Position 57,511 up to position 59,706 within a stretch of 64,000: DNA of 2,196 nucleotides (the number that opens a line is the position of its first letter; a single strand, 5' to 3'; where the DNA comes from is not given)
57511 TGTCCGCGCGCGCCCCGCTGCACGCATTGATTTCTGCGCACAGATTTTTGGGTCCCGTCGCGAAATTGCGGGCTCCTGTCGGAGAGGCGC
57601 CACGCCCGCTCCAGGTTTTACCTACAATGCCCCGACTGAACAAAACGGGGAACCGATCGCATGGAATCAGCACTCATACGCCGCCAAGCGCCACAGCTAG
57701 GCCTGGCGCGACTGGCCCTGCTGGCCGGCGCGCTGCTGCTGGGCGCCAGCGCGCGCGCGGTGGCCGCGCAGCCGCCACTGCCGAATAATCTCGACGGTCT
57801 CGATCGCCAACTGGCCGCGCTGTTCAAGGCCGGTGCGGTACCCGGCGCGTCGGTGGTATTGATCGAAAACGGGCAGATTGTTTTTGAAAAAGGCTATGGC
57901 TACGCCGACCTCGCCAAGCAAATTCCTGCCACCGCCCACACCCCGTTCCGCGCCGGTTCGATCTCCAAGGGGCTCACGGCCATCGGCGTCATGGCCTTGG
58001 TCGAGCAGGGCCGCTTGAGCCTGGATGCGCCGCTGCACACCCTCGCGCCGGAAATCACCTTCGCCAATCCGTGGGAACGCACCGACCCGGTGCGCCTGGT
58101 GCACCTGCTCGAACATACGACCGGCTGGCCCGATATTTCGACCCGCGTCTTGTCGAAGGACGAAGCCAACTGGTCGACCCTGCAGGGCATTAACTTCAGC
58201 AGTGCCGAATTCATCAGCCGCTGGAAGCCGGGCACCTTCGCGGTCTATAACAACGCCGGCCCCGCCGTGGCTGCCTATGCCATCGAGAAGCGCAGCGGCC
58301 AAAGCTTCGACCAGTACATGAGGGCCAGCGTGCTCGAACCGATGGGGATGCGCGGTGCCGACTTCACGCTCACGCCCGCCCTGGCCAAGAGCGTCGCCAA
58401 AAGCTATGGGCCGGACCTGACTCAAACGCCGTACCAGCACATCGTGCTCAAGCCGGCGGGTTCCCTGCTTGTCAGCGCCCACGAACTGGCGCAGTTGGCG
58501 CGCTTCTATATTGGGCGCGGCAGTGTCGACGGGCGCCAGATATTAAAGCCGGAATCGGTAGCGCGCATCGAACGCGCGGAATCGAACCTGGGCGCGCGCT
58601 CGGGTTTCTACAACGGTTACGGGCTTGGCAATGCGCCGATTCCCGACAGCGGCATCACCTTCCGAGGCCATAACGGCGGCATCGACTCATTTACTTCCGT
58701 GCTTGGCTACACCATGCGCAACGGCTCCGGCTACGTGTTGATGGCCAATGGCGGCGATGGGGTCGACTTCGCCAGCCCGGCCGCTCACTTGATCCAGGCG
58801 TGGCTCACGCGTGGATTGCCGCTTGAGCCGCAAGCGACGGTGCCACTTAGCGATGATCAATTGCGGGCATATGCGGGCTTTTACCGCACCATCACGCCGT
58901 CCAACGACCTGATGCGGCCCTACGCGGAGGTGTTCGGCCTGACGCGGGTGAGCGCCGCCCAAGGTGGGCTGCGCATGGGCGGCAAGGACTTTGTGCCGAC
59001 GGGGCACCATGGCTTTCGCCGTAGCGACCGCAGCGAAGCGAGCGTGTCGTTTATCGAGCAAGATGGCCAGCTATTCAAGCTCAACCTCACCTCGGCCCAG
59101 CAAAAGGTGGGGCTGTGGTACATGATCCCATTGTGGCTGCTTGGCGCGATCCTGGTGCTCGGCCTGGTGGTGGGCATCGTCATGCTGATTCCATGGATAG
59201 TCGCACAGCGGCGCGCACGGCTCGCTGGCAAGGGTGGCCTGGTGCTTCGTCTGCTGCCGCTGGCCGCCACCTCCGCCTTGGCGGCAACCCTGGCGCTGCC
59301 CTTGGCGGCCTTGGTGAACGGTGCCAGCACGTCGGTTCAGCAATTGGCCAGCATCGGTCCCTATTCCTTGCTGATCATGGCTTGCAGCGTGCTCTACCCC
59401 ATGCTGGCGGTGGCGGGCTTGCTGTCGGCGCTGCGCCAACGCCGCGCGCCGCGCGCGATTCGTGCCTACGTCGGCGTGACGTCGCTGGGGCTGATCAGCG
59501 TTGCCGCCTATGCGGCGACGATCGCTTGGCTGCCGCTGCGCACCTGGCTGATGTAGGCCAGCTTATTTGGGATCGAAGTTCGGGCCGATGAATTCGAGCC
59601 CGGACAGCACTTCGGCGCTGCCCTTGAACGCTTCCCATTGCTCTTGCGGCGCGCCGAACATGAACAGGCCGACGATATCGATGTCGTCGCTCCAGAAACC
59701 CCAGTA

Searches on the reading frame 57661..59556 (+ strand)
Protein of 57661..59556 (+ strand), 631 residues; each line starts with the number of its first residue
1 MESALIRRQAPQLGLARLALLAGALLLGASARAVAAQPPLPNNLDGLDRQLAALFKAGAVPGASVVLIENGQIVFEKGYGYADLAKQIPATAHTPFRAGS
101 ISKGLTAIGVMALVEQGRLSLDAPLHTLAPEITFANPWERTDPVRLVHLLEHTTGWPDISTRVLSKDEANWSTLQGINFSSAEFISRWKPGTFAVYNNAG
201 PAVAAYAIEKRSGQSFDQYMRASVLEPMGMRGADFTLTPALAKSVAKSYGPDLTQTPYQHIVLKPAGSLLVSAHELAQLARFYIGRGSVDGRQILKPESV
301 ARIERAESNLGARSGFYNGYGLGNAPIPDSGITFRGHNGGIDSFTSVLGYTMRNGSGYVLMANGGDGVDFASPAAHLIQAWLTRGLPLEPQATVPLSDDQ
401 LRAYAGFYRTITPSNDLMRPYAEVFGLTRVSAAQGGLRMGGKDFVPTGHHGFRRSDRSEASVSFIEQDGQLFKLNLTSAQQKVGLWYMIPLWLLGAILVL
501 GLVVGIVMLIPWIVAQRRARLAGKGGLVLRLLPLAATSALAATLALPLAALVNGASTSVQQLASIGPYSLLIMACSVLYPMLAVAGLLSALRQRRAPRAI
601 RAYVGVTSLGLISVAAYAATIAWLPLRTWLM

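Call 28: search_protein_families(library=pfam, proteins=[window:57661-59556:+], max_evalue=0.00001)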
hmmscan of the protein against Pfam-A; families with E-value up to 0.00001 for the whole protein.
window:57661-59556:+ (631 aa): 1 family
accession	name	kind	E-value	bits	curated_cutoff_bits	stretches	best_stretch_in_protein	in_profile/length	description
PF00144.29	Beta-lactamase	-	1.3e-53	182.7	27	1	48-376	2-322/329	Beta-lactamase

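Call 86: search_protein_families(library=ncbifam, proteins=[window:57661-59556:+], max_evalue=0.00001)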
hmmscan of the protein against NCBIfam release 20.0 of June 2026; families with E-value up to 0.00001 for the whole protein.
window:57661-59556:+ (631 aa): 36 families (the best 25 are shown)
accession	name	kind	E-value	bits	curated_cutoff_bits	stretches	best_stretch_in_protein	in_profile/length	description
NF007943.0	PRK10662.1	equivalog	6e-22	77.8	266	1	29-243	20-232/380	D-alanyl-D-alanine-carboxypeptidase/endopeptidase AmpH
NF012173.1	CMY2-MIR-ACT-EC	exception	3e-20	72.4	680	1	21-249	6-223/380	CMY2/MIR/ACT/EC family class C beta-lactamase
NF000385.4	blaACT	exception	1.3e-19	70.5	810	1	21-230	6-204/380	ACT family cephalosporin-hydrolyzing class C beta-lactamase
NF041666.1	ampC_Ecan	exception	1.7e-19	70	860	1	20-230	5-204/381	CMY2-MIR-ACT-EC family cephalosporin-hydrolyzing class C beta-lactamase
NF041662.1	ampC_Kaer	exception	7.7e-19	67.7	825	1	21-249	6-223/381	AmpC-Kaer family extended-spectrum class C beta-lactamase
NF000185.2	BlaEC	exception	2.2e-18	66.4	850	1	24-249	8-219/377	BlaEC family class C beta-lactamase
NF040478.1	blaLAQ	exception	1.9e-17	63.3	850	1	21-244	5-217/380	LAQ family class C beta-lactamase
NF000187.3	BlaMIR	exception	2.2e-17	63.2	882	1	21-230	6-204/381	MIR family cephalosporin-hydrolyzing class C beta-lactamase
NF038238.1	blaBUT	exception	2.5e-17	63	850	1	21-237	6-213/383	BUT family class C beta-lactamase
NF000419.2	blaCMH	exception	2.5e-16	59.8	875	1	21-231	6-205/381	CMH family class C beta-lactamase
NF038366.1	blaSFDC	exception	6.6e-16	58.3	840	1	22-230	7-204/382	SFDC family class C beta-lactamase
NF033085.1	bla_class_C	equivalog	1.8e-15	56.6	415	1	48-249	9-199/356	class C beta-lactamase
NF038089.1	blaYRC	exception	6.7e-15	54.9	870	1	21-230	6-204/381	YRC family class C beta-lactamase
NF009622.0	PRK13128.1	equivalog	1.6e-14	53.3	443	1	44-245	6-202/518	D-aminopeptidase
NF000191.1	CMY2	exception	1.7e-14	53.4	800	1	21-246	6-220/381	CMY-2 family class C beta-lactamase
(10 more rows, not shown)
